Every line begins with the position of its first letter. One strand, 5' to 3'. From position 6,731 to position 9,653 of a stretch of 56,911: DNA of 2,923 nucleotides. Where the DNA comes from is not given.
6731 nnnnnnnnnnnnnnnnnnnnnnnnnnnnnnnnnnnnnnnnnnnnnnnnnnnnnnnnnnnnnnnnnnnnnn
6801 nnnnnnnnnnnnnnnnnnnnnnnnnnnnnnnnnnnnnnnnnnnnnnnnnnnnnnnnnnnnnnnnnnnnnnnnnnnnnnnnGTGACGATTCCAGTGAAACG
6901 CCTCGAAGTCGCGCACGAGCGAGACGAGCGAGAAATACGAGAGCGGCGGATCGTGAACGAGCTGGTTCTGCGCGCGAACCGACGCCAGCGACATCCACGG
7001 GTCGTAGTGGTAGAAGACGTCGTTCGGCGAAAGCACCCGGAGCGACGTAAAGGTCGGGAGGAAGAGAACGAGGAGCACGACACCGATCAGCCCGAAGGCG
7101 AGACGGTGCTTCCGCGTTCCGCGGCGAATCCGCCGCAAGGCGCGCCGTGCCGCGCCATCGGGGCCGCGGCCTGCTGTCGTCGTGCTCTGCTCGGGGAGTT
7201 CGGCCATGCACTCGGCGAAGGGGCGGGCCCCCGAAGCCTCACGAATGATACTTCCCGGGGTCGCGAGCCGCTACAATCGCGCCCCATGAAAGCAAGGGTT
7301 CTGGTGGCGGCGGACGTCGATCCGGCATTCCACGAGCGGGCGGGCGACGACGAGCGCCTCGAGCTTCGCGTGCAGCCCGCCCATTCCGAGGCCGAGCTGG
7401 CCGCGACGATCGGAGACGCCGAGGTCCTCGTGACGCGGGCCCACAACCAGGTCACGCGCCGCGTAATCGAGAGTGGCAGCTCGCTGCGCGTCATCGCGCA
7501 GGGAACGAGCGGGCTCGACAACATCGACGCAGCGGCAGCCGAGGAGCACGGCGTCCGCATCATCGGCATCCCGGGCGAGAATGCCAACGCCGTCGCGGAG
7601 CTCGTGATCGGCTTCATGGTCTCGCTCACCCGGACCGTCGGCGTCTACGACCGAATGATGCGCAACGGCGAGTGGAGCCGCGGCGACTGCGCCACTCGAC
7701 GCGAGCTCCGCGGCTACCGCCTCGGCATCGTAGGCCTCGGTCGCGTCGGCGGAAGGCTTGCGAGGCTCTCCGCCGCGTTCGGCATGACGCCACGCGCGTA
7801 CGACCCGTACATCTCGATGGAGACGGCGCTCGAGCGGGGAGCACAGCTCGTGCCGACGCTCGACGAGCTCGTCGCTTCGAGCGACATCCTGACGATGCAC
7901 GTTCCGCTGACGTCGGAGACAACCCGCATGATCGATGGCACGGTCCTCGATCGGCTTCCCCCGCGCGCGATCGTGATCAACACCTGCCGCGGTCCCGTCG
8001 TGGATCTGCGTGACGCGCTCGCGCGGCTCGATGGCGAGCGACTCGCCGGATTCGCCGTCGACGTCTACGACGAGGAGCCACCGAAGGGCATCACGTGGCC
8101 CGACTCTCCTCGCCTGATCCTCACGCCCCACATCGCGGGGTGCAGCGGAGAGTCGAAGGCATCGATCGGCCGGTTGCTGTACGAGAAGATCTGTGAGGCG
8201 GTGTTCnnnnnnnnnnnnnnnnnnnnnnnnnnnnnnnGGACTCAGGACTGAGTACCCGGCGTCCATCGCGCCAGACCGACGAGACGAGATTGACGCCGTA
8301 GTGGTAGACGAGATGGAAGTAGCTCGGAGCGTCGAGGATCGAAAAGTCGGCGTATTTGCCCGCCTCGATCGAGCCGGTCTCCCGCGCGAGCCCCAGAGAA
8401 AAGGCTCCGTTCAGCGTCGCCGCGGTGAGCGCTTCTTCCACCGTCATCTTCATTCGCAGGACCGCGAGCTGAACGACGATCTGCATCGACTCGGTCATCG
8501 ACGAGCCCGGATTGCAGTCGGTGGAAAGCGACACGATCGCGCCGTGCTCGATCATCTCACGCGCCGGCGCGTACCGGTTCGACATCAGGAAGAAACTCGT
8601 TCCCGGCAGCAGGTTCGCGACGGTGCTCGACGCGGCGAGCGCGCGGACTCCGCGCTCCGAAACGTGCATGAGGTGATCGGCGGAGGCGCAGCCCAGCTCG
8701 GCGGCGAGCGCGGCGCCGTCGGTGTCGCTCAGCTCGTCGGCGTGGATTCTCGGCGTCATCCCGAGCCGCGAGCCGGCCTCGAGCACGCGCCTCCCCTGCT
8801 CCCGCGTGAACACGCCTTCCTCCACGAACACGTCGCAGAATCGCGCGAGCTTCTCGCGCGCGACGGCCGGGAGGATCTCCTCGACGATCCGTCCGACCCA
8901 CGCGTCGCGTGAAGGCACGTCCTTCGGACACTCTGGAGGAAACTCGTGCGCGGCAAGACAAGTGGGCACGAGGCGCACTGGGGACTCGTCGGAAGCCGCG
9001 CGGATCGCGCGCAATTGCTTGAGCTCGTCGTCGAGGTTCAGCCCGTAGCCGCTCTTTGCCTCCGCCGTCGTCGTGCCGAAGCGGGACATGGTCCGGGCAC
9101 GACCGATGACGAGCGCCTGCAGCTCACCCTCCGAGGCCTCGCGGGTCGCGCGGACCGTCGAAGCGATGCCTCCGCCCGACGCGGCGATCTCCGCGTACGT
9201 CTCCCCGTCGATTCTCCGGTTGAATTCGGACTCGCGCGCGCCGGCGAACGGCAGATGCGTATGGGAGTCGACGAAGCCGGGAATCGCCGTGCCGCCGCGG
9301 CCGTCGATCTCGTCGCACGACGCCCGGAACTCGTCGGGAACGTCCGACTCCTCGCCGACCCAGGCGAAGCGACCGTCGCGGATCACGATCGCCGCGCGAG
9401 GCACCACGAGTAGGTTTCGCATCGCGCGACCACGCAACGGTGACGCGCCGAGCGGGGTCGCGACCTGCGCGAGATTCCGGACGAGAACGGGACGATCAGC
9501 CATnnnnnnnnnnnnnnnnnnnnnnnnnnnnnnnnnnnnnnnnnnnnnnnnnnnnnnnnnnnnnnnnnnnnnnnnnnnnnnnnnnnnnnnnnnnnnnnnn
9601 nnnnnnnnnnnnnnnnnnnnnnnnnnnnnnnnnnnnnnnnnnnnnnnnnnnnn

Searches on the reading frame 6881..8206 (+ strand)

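Call 47: search_protein_families(library=pfam, proteins=[window:6881-8206:+], max_evalue=0.001)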
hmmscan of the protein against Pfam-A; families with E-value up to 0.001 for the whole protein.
window:6881-8206:+ (442 aa): 3 families
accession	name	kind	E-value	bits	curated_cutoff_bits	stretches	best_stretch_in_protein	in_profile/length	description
PF02826.25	2-Hacid_dh_C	-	9.6e-46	155.8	25.1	1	244-419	2-178/178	D-isomer specific 2-hydroxyacid dehydrogenase, NAD binding domain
PF00389.36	2-Hacid_dh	-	6.1e-21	74.9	24.6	1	140-342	1-103/134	D-isomer specific 2-hydroxyacid dehydrogenase, catalytic domain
PF03446.21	NAD_binding_2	-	1.9e-06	28.4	21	1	281-369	2-93/161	NAD binding domain of 6-phosphogluconate dehydrogenase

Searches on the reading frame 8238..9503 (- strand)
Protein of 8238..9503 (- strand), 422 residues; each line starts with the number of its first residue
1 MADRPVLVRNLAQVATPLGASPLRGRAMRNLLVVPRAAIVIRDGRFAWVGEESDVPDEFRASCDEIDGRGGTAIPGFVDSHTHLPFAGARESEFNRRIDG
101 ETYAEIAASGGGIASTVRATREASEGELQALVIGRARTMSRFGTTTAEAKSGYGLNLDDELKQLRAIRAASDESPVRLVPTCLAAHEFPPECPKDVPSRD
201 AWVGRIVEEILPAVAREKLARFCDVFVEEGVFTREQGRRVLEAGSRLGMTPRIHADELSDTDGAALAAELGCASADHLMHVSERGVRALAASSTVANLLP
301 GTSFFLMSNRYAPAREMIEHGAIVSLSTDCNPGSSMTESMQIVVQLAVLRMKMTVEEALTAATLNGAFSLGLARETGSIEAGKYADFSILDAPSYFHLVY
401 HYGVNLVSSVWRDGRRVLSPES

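Call 47: search_protein_families(library=pfam, proteins=[window:8238-9503:-], max_evalue=0.001)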
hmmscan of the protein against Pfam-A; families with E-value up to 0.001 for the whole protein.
window:8238-9503:- (422 aa): 2 families
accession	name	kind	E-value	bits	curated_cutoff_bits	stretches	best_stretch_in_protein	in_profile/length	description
PF07969.17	Amidohydro_3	-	4e-23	83.1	29.7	2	122-417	151-471/472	Amidohydrolase family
PF01979.26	Amidohydro_1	-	7.2e-23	81.8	25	1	73-416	2-344/345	Amidohydrolase family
